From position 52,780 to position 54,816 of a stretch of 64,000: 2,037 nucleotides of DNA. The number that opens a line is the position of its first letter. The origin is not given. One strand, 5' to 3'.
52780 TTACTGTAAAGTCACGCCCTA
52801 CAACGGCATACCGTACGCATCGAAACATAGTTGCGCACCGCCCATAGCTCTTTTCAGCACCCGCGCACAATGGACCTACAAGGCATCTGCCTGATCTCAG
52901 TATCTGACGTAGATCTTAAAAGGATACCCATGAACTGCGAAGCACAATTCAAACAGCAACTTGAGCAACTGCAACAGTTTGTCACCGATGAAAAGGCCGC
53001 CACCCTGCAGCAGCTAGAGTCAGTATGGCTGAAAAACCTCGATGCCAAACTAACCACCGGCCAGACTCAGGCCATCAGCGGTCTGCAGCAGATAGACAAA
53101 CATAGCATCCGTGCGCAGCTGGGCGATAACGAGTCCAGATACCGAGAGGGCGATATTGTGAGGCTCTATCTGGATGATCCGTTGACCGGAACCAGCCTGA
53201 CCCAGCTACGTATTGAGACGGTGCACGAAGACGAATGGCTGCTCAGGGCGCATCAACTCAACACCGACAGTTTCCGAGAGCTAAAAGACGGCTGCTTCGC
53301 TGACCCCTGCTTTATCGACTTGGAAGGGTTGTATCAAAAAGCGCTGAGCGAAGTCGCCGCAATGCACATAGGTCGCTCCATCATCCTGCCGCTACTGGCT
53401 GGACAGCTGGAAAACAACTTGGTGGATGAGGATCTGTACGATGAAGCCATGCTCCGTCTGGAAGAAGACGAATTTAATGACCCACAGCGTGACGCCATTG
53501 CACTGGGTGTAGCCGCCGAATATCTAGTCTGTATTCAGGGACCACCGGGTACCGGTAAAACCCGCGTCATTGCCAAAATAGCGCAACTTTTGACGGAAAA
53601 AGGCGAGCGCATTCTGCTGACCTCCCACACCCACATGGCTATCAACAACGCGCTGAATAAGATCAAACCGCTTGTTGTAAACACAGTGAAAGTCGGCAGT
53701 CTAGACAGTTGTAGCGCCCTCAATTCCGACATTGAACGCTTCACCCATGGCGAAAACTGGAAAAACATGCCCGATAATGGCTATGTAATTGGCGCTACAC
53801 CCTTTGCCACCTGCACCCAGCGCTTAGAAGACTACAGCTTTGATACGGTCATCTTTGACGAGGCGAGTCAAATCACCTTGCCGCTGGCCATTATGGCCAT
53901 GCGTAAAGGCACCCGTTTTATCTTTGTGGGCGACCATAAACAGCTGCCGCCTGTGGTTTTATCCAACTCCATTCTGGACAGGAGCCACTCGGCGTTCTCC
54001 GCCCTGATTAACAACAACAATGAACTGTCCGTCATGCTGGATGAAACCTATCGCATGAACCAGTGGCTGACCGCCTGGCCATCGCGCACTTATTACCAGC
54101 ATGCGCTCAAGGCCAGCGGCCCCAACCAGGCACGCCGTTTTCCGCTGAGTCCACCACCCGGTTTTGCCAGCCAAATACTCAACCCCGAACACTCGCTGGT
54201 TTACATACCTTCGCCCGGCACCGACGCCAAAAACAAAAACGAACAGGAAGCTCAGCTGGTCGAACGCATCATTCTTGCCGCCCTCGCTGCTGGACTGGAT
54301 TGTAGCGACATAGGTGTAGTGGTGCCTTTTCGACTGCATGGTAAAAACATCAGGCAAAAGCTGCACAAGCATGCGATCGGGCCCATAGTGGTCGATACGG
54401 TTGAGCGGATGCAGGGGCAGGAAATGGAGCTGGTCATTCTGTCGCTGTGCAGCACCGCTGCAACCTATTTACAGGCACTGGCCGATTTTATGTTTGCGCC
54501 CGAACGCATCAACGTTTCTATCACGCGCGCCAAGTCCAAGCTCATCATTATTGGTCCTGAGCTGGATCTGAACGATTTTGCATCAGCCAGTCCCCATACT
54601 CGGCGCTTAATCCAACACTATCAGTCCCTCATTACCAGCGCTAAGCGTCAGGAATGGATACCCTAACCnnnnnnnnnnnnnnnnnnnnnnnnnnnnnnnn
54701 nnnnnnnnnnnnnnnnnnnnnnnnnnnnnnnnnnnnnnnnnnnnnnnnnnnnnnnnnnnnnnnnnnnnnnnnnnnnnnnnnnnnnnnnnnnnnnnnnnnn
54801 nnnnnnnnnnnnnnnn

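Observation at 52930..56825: Coupled SF1B + SF1A helicase pair in a tRNA-Leu-anchored cargo slot: candidate undescribed anti-phage module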

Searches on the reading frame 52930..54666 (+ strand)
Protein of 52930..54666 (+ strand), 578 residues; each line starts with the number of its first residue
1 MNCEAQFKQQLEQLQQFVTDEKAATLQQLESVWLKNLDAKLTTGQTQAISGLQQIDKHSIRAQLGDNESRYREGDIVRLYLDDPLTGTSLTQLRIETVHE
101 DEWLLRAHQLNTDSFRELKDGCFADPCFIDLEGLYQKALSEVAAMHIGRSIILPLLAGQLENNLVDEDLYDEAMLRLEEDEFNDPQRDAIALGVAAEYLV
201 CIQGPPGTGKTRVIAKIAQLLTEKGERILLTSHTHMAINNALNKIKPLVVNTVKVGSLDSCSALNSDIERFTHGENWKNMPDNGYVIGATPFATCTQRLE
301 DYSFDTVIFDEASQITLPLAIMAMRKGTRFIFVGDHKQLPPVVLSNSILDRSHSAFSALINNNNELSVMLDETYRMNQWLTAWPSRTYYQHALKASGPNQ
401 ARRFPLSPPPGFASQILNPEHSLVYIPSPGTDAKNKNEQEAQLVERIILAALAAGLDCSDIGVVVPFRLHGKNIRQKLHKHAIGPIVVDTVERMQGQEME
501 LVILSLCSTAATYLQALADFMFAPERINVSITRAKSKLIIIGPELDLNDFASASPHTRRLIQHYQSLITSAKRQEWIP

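Call 8: search_protein_families(library=pfam, proteins=[window:52930-54666:+], max_evalue=0.01)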
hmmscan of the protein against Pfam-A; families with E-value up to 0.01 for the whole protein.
window:52930-54666:+ (578 aa): 18 families
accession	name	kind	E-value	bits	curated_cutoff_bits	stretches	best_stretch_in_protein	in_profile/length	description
PF13087.12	AAA_12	-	1.6e-31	109.9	27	1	353-542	3-192/195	AAA domain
PF13086.12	AAA_11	-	8.5e-30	104.8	27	2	280-346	189-257/257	AAA domain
PF13245.12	AAA_19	-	1.1e-13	51.9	25.1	1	186-342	1-132/134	AAA domain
PF13604.12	AAA_30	-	6.3e-13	49.3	27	1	182-344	2-133/191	AAA domain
PF01443.25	Viral_helicase1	-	1.3e-07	32.1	21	0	202-341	3-99/228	Viral superfamily 1 RNA helicase core domain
PF04851.21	ResIII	-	5.5e-07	30.1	22.5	1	197-312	23-134/164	Type III restriction enzyme, res subunit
PF05127.21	NAT10_TcmA_helicase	-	2.6e-05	24.6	22.7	1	202-333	2-119/176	RNA cytidine acetyltransferase NAT10/TcmA, helicase domain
PF00580.27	UvrD-helicase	-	3.9e-05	23.9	23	1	183-250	2-70/271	UvrD/REP helicase N-terminal domain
PF13401.12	AAA_22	-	9.2e-05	23.2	27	1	198-316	6-97/130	AAA domain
PF00270.35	DEAD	-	0.00028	21.1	26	1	185-314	3-128/167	DEAD/DEAH box helicase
PF07728.20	AAA_5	-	0.00034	21.1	22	1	200-234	2-37/139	AAA domain (dynein-related subfamily)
PF20030.5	bpMoxR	-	0.00072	19.1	27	1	188-234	22-68/205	MoxR domain in the MoxR-vWA-beta-propeller ternary systems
PF01078.27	Mg_chelatase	-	0.0018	18.2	20.3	1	186-240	11-65/207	Magnesium chelatase, subunit ChlI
PF13191.12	AAA_16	-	0.0022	18.9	32.6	1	199-228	26-55/167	AAA ATPase domain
PF09848.15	SLFN-g3_helicase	-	0.0028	17.4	24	1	199-315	3-91/354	Schlafen group 3, DNA/RNA helicase domain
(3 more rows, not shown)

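Call 9: search_protein_families(library=padloc, proteins=[window:52930-54666:+], max_evalue=0.01)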
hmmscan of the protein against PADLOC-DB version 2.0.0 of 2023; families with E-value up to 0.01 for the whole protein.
window:52930-54666:+ (578 aa): 25 families
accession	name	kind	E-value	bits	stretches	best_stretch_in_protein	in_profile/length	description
PDLC03920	MkoA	-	2e-50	170.1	2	292-543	774-1075/1112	-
PDLC03921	MkoA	-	5.6e-44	148.2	2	299-543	1292-1566/1607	-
PDLC03924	MkoC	-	9.1e-28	94.9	3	369-555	772-952/1136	-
PDLC02895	DpdJ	-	6.9e-26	87.5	1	303-541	192-451/2112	DpdJ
PDLC05009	PDC-S37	-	4.9e-19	65.7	2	301-347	935-981/1550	-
PDLC01734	typeIV_RecD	-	2.1e-13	47.4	2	300-377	431-505/763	RecD_0_IVD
PDLC05064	PDC-S68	-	1.3e-10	37.7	1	176-344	680-826/1273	-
PDLC05065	PDC-S68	-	7.8e-09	31.9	1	299-342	699-745/1221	-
PDLC05035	PDC-S53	-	1.5e-07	27.9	1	198-247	511-558/900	-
PDLC01148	RecD_like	-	1.6e-07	28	1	300-379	400-476/719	RecD/Tra ATPase fused to N-terminal HHH domain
PDLC05066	PDC-S68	-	5.4e-07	26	1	194-342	590-721/1202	-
PDLC02372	Nhi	-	1.2e-06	25.4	1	197-232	199-233/470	-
PDLC02194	Hhe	-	1.2e-06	24.1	1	303-352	1380-1425/1911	-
PDLC02350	AbiO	-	1.9e-06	24.9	1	197-236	192-231/468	AbiO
PDLC00117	GajB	-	8.7e-06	22.5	0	435-500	327-392/604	UrvD helicase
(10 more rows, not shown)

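Call 10: search_protein_families(library=ncbifam, proteins=[window:52930-54666:+], max_evalue=0.01)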
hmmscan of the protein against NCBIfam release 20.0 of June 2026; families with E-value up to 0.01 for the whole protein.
window:52930-54666:+ (578 aa): 11 families
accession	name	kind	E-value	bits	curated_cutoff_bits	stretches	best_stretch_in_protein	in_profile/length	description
TIGR00376.1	TIGR00376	hypoth_equivalog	6.5e-56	190.1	348.9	2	296-564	358-627/639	IGHMBP2 family helicase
NF040671.1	PLuB_AAA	exception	1.5e-53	181.6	999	2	296-565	955-1249/1256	PLuB system helicase-like protein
NF058533.1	antiphage_ProA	equivalog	3e-18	64.7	1500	1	302-345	1302-1345/1903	anti-phage protein ProA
TIGR01448.2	helicase_RecD2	equivalog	3.2e-16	58.6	500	2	178-234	313-368/713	SF1B family DNA helicase RecD2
TIGR01447.1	recD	equivalog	6.4e-12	44.8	310.15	2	301-343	260-305/597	exodeoxyribonuclease V subunit alpha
NF042953.1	Hhe_antiphage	equivalog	4.8e-09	34.2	2000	1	303-344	1281-1322/1797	DUF4011 domain-containing anti-phage protein Hhe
NF008127.0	PRK10875.1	equivalog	2.9e-06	26.1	671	1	182-342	157-311/619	exodeoxyribonuclease V subunit alpha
NF010248.0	PRK13695.1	equivalog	0.001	18.8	156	1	199-228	5-34/180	NTPase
TIGR00064.1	ftsY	equivalog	0.0018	17.6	260.7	1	195-231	77-113/279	signal recognition particle-docking protein FtsY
TIGR00368.1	TIGR00368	hypoth_equivalog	0.0052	15.4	362.4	1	186-244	200-258/499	YifB family Mg chelatase-like AAA ATPase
TIGR00176.1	mobB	equivalog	0.0089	16.1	76.2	0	201-236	3-38/155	molybdopterin-guanine dinucleotide biosynthesis protein B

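Call 14: find_homologous_proteins(query=window:52930-54666:+)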
Query window:52930-54666:+ (578 aa): 2171 proteins with E <= 0.001 among 8000 candidates; the best 120 are listed.
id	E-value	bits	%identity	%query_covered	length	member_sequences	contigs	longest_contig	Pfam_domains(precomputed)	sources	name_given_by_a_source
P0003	0.0e+0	1294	99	100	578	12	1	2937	PF13087.13,PF13086.13,PF01443.25,PF13604.13,PF13245.13,PF04851.22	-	-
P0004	0.0e+0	1105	86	99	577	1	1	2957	PF13087.13,PF13086.13,PF01443.25,PF13604.13,PF13245.13,PF04851.22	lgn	-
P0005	0.0e+0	1102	86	99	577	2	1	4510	PF13087.13,PF13086.13,PF01443.25,PF13604.13,PF13245.13,PF04851.22,PF00580.28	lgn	-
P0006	1.9e-253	860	68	100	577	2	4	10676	PF13087.13,PF13086.13,PF01443.25,PF13604.13,PF13245.13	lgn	-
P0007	1.7e-225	768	60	99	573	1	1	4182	PF13087.13,PF13086.13,PF01443.25,PF13604.13,PF13245.13,PF04851.22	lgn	-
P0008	2.3e-190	652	52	98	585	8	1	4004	PF13087.13,PF13086.13,PF05127.22,PF01443.25,PF13604.13,PF13245.13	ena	-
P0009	3.0e-186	638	52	98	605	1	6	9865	PF13087.13,PF13086.13,PF05127.22,PF13604.13,PF13245.13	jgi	-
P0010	2.3e-184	632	52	98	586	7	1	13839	PF13087.13,PF13086.13,PF05127.22,PF01443.25,PF13604.13,PF13245.13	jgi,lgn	jgi:DNA replication ATP-dependent helicase Dna2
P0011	9.6e-184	630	52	98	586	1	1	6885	PF13087.13,PF13086.13,PF05127.22,PF01443.25,PF13604.13,PF13245.13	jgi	-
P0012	3.8e-182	625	51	98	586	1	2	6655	PF13087.13,PF13086.13,PF05127.22,PF13604.13,PF13245.13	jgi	jgi:DNA replication ATP-dependent helicase Dna2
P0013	6.9e-181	621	52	98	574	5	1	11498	PF13087.13,PF13086.13,PF05127.22,PF01443.25,PF13604.13,PF13245.13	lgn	-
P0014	7.9e-181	620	51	98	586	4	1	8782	PF13087.13,PF13086.13,PF05127.22,PF13604.13,PF13245.13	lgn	-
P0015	2.7e-177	609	52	98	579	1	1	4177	PF13087.13,PF13086.13,PF05127.22,PF01443.25,PF13604.13,PF13245.13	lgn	-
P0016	3.0e-177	609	51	98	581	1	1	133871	PF13087.13,PF13086.13,PF05127.22,PF01443.25,PF13604.13,PF13245.13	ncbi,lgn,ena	-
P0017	2.4e-176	606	50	98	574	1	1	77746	PF13087.13,PF13086.13,PF05127.22,PF13604.13,PF13245.13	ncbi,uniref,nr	ncbi:AAA domain-containing protein [Zooshikella harenae]|uniref:AAA family ATPase n=1 Tax=Zooshikell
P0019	7.4e-175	601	50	98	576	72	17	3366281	PF13087.13,PF13086.13,PF05127.22,PF01443.25,PF13604.13,PF13245.13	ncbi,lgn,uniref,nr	ncbi:AAA family ATPase [Vibrio anguillarum]|uniref:Helicase n=44 Tax=Vibrio anguillarum TaxID=55601 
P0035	1.1e-170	587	49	97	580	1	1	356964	PF13087.13,PF13086.13,PF05127.22,PF01443.25,PF13604.13,PF13245.13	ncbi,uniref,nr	ncbi:DEAD/DEAH box helicase [Xenorhabdus sp. KK7.4]|uniref:DEAD/DEAH box helicase n=1 Tax=Xenorhabdu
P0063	1.3e-164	567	49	98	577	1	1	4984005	PF13087.13,PF13086.13,PF05127.22,PF01443.25,PF13604.13,PF13245.13,PF09848.16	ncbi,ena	-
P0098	3.6e-154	532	48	97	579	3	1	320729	PF13087.13,PF13086.13,PF05127.22,PF01443.25,PF13604.13,PF13245.13,PF09848.16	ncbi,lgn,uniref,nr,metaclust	ncbi:DEAD/DEAH box helicase [Marinobacterium litorale]|uniref:DEAD/DEAH box helicase n=1 Tax=Marinob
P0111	2.3e-151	523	48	93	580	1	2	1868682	PF13087.13,PF13086.13,PF13604.13,PF13245.13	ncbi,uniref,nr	ncbi:AAA domain-containing protein [Variovorax dokdonensis]|uniref:AAA domain-containing protein n=1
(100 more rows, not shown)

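Call 16: find_related_loci(query=A1, collection=genome_contigs, flank=10000)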
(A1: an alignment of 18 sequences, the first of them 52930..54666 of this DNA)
Query A1 (578 aa) in genome_contigs; peptide patterns used: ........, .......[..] (x = any residue, [..] = any of these).
600 stretches matched a pattern (row limit reached: there are more); 578 encode a relative of the query (tblastn E <= 1e-3); the best 80 are kept; 80 distinct loci.
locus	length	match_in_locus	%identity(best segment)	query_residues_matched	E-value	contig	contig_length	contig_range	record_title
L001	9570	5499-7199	47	11-573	1e-159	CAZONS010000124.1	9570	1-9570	MAG TPA_asm: uncultured Thiobacillus sp. isolate SRP093185_co1_61 genome assembly, contig: NODE_5297_length_9570_cov_20.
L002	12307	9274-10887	48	11-544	1e-152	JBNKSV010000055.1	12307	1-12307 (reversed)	MAG: Sedimenticolaceae bacterium isolate B1.bin.13.strict NODE_55_length_12307_cov_3.650204, whole genome shotgun sequen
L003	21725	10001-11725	47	7-575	4e-152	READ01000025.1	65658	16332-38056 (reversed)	MAG: Betaproteobacteria bacterium isolate PH2015_03U_57_24 PH2015_03U_scaffold_52, whole genome shotgun sequence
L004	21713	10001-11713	47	11-573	1e-150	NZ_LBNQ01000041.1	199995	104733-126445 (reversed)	Lampropedia cohaerens strain CT6 492, whole genome shotgun sequence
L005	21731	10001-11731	44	11-578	7e-144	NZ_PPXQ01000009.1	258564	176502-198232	Massilia sp. Mn16-1_5 NODE_9_length_258564_cov_140.839, whole genome shotgun sequence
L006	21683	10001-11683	44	11-568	1e-142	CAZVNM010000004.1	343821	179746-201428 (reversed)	MAG TPA_asm: uncultured Bifidobacteriaceae bacterium isolate SRP329715_co1_193 genome assembly, contig: NODE_10_length_3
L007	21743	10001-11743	43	6-575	4e-138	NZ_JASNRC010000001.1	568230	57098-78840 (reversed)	Massilia sp. YIM B02769 Scaffold1, whole genome shotgun sequence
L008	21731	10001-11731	43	6-575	2e-134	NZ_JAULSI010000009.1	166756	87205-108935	Massilia brevitalea strain CGMCC 1.10731 Scaffold9, whole genome shotgun sequence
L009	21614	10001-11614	44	11-545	1e-131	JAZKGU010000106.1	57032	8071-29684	MAG: Pseudomonadota bacterium isolate DC_RB_04_SPN110320-bin067 DCRB04SPN_B067_0_000000000106, whole genome shotgun sequ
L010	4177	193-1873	52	14-573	2e-133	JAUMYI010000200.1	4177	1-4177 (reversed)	MAG: Comamonadaceae bacterium isolate S17M_Sa_16 NODE_6123_length_4177_cov_5.971131, whole genome shotgun sequence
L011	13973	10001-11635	40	1-542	4e-106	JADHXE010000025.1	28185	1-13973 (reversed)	MAG: Anaerolineales bacterium isolate BS750m-G45 BS-750m-C2092, whole genome shotgun sequence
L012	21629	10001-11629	39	11-548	1e-101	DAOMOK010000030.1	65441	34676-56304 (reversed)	MAG TPA_asm: Chloroflexota bacterium isolate AMR_MDS_5888 NODE_206_length_65441_cov_25.150414, whole genome shotgun sequ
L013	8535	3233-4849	39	11-542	3e-99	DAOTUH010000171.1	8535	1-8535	MAG TPA_asm: Anaerolineae bacterium isolate F17_49 k129_3032287, whole genome shotgun sequence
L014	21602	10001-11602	37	11-542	5e-99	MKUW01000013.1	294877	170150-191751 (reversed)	MAG: Chloroflexi bacterium 44-23 SCNpilot_bf_inoc_scaffold_35, whole genome shotgun sequence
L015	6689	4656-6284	39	11-548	4e-93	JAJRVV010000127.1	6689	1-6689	MAG: Chloroflexota bacterium isolate Dive96_bin10.74 k141_2399351, whole genome shotgun sequence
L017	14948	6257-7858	36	11-542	2e-100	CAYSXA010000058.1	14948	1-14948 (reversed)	MAG TPA_asm: uncultured Anaerolineaceae bacterium isolate binchicken_co64_138 genome assembly, contig: NODE_2918_length_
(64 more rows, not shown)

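Call 19: find_encoding_contigs(protein=P0019, flank=10000, max_places=4)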
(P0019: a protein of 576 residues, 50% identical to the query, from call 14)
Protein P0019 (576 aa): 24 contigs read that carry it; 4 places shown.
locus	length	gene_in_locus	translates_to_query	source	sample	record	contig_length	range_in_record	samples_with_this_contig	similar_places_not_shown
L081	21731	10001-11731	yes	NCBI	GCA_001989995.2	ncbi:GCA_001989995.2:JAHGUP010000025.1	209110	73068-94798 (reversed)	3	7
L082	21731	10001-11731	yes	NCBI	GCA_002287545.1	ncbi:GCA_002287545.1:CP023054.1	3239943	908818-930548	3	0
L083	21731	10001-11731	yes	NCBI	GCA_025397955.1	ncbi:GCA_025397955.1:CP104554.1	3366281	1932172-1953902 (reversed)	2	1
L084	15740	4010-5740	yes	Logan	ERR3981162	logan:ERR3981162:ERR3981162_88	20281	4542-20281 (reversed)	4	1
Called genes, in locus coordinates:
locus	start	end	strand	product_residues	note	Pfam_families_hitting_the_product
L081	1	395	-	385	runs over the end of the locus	PF01380:SIS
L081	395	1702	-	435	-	PF08013:GatZ_KbaZ-like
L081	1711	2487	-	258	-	PF04703:FaeA (faint), PF08220:HTH_DeoR, PF00455:DeoRC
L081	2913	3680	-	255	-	PF08220:HTH_DeoR, PF00455:DeoRC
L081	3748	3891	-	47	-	-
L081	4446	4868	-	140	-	PF10980:DUF2787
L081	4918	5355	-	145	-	PF10980:DUF2787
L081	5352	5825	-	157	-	PF04002:RadC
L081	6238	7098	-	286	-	PF26109:WHD_BrxR, PF13280:WYL, PF26107:BrxR_CTD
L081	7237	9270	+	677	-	-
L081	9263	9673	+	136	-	PF09848:SLFN-g3_helicase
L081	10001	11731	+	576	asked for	PF05127:NAT10_TcmA_helicase (faint), PF13086:AAA_11, PF13604:AAA_30, PF01443:Viral_helicase1 (faint), PF13245:AAA_19, PF13086:AAA_11, PF13087:AAA_12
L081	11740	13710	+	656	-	PF04851:ResIII (weak), PF00580:UvrD-helicase, PF09848:SLFN-g3_helicase (faint), PF13245:AAA_19 (faint), PF13361:UvrD_C (faint)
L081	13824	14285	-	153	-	PF00877:NLPC_P60 (weak), PF04970:LRAT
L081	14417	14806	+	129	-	PF13744:HTH_37 (weak), PF13560:HTH_31 (weak), PF01381:HTH_3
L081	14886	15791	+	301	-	PF14338:Mrr_N, PF04471:Mrr_cat, PF22722:NA-iREase1, PF13156:Mrr_cat_2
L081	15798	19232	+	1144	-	PF04313:HSDR_N (weak), PF00270:DEAD, PF04851:ResIII, PF18766:SWI2_SNF2, PF00271:Helicase_C (weak), PF08463:EcoEI_R_C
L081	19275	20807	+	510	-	PF12161:HsdM_N (faint), PF02384:N6_Mtase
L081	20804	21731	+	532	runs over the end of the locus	PF01420:Methylase_S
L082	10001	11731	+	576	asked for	PF05127:NAT10_TcmA_helicase (faint), PF13086:AAA_11, PF13604:AAA_30, PF01443:Viral_helicase1 (faint), PF13245:AAA_19, PF13086:AAA_11, PF13087:AAA_12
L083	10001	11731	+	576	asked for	PF05127:NAT10_TcmA_helicase (faint), PF13086:AAA_11, PF13604:AAA_30, PF01443:Viral_helicase1 (faint), PF13245:AAA_19, PF13086:AAA_11, PF13087:AAA_12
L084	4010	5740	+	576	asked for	PF05127:NAT10_TcmA_helicase (faint), PF13086:AAA_11, PF13604:AAA_30, PF01443:Viral_helicase1 (faint), PF13245:AAA_19, PF13086:AAA_11, PF13087:AAA_12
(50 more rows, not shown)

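Call 20: find_encoding_contigs(protein=P0035, flank=10000, max_places=2)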
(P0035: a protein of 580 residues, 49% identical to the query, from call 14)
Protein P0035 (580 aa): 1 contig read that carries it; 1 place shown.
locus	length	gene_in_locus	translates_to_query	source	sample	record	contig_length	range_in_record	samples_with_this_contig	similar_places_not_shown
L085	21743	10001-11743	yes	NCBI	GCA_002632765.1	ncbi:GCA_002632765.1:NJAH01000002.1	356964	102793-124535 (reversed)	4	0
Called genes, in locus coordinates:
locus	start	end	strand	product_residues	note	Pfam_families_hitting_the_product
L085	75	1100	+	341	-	PF13495:Phage_int_SAM_4 (weak), PF00589:Phage_integrase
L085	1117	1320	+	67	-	-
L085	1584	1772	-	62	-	-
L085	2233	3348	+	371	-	PF25023:TEN_YD-shell (weak), PF05593:RHS_repeat, PF14437:MafB19-deam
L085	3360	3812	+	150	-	-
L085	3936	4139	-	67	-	PF08845:SymE_toxin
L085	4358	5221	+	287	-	PF01256:Carb_kinase, PF08543:Phos_pyr_kin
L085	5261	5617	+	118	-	-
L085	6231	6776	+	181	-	-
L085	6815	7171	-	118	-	PF06476:DUF1090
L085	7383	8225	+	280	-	PF04378:RsmJ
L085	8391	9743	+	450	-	PF07992:Pyr_redox_2, PF13738:Pyr_redox_3, PF00070:Pyr_redox, PF02852:Pyr_redox_dim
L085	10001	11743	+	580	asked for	PF05127:NAT10_TcmA_helicase (faint), PF13086:AAA_11, PF13245:AAA_19, PF13604:AAA_30, PF01443:Viral_helicase1 (faint), PF13086:AAA_11, PF13087:AAA_12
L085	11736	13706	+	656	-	PF00580:UvrD-helicase, PF13361:UvrD_C (faint)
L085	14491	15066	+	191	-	-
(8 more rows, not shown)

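Call 21: find_encoding_contigs(protein=P0098, flank=10000, max_places=2)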
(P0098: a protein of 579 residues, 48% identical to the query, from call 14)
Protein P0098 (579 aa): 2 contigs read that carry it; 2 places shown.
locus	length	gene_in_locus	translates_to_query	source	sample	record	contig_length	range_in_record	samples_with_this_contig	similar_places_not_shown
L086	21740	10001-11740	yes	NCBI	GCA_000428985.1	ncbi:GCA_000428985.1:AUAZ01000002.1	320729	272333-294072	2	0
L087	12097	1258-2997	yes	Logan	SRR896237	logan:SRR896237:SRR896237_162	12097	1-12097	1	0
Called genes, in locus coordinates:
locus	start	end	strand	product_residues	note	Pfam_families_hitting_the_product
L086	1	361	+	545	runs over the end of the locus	PF01895:PhoU (faint), PF01636:APH, PF02958:EcKL (weak)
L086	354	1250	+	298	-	PF08443:RimK, PF02955:GSH-S_ATP (weak)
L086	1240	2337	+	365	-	-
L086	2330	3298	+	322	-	PF00300:His_Phos_1, PF00293:NUDIX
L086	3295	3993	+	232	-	PF00300:His_Phos_1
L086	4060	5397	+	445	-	PF00149:Metallophos (faint)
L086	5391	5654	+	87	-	PF20068:Amphi-Trp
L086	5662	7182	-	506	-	PF12792:CSS-motif, PF00563:EAL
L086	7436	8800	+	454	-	PF07690:MFS_1, PF06779:MFS_4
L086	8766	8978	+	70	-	-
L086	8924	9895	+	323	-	-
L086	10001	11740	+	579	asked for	PF13086:AAA_11, PF13604:AAA_30, PF01443:Viral_helicase1 (faint), PF05127:NAT10_TcmA_helicase (faint), PF09848:SLFN-g3_helicase (weak), PF13245:AAA_19, PF13086:AAA_11, PF13087:AAA_12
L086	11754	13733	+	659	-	PF00580:UvrD-helicase, PF01443:Viral_helicase1 (faint), PF09848:SLFN-g3_helicase (faint), PF13245:AAA_19 (weak), PF13361:UvrD_C (faint)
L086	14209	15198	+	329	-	PF08378:NERD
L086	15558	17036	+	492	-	PF04851:ResIII (faint), PF09848:SLFN-g3_helicase, PF13401:AAA_22 (weak)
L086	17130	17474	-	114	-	-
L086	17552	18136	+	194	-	PF00239:Resolvase, PF02796:HTH_7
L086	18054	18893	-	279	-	-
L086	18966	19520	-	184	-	PF01252:Peptidase_A8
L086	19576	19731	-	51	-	PF05545:FixQ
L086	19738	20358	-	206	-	PF02433:FixO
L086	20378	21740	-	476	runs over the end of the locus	PF00115:COX1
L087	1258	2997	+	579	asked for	PF13086:AAA_11, PF13604:AAA_30, PF01443:Viral_helicase1 (faint), PF05127:NAT10_TcmA_helicase (faint), PF09848:SLFN-g3_helicase (weak), PF13245:AAA_19, PF13086:AAA_11, PF13087:AAA_12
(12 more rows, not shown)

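Call 25: search_dna_similar(query=window:52930-54666:+, collection=plasmids, mode=protein, max_evalue=1e-30, max_rows=25)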
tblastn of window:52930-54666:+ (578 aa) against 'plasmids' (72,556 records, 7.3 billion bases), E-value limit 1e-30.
Records with a match: 17; places in all: 18; records where one place covers at least 80% of the query: 5.
Best place of each record, by identity: <60% 17.
By first word of the organism name: Vibrio 4; Bacteroides 2; Fulvitalea 1; Natronosalvus 1; Haloplanus 1; Halalkalicoccus 1; Natrinema 1; halophilic 1; Persicobacter 1; Natribaculum 1; and 3 more.
By predicted mobility (MOB-suite, as given by PLSDB): non-mobilizable 12; mobilizable 3; conjugative 2.
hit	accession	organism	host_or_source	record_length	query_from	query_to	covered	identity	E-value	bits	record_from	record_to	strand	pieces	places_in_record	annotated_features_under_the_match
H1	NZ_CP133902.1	Vibrio parahaemolyticus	Penaeus vannamei,Diseased shrimp,shrimp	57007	18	573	96%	49.3%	1e-175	558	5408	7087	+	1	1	AAA domain-containing protein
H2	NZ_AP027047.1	Vibrio nigripulchritudo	Penaeus vannamei,cell ...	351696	18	568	95%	47.2%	7e-160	513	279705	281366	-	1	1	AAA domain-containing protein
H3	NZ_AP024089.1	Vibrio nigripulchritudo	-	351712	18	568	95%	47.2%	7e-160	513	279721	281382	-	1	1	AAA domain-containing protein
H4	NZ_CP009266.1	Vibrio coralliilyticus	-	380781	18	568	95%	46.8%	9e-159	509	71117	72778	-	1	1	AAA domain-containing protein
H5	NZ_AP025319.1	Fulvitalea axinellae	-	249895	32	548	89%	31.7%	1e-66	243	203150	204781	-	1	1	AAA domain-containing protein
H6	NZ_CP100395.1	Natronosalvus caseinilyticus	Salt lake,Salt lake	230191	165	573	71%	30.2%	1e-35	150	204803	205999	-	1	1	AAA domain-containing protein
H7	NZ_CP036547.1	Bacteroides fragilis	Homo sapiens,blood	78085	186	568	66%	31.9%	1e-49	192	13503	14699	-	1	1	AAA domain-containing protein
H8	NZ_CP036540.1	Bacteroides fragilis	Homo sapiens,blood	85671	186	568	66%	31.9%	2e-49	192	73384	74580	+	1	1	AAA domain-containing protein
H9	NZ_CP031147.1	Haloplanus rubicundus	solar salt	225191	182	567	67%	30.6%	4e-41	167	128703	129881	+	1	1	AAA domain-containing protein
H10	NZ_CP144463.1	Halalkalicoccus sp. FCH27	cell culture,Salt lake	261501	181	567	67%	28.9%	2e-34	147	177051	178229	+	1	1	AAA domain-containing protein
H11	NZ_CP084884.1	Natrinema zhouii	pure culture,Salt mine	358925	179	556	65%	29.4%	4e-33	143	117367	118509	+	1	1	AAA domain-containing protein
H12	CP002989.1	halophilic archaeon DL31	-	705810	181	542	63%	30.5%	2e-38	159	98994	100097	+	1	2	none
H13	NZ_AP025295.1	Persicobacter psychrovividus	-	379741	182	541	62%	30.3%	8e-41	166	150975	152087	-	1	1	DEAD/DEAH box helicase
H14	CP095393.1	Natribaculum breve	cell culture,saline soil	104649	181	578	69%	27.2%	7e-32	139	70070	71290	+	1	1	none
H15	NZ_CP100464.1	Salinigranum marinum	cell culture,Saline soil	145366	179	556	65%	27.8%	7e-35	148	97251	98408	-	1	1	AAA domain-containing protein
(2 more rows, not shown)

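Call 26: search_dna_similar(query=window:52930-54666:+, collection=phages, mode=protein, max_evalue=1e-20, max_rows=15)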
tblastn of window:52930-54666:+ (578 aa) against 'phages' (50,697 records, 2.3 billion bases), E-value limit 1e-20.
Records with a match: 1; places in all: 1; records where one place covers at least 80% of the query: 0.
Best place of each record, by identity: <60% 1.
By first word of the organism name: Bacteriophage 1.
By host as written in the record: - 1.
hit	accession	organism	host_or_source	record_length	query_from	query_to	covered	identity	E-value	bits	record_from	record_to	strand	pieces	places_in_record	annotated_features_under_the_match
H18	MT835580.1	Bacteriophage sp.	human fecal samples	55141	193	541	60%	28.8%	2e-24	114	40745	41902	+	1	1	record has no annotation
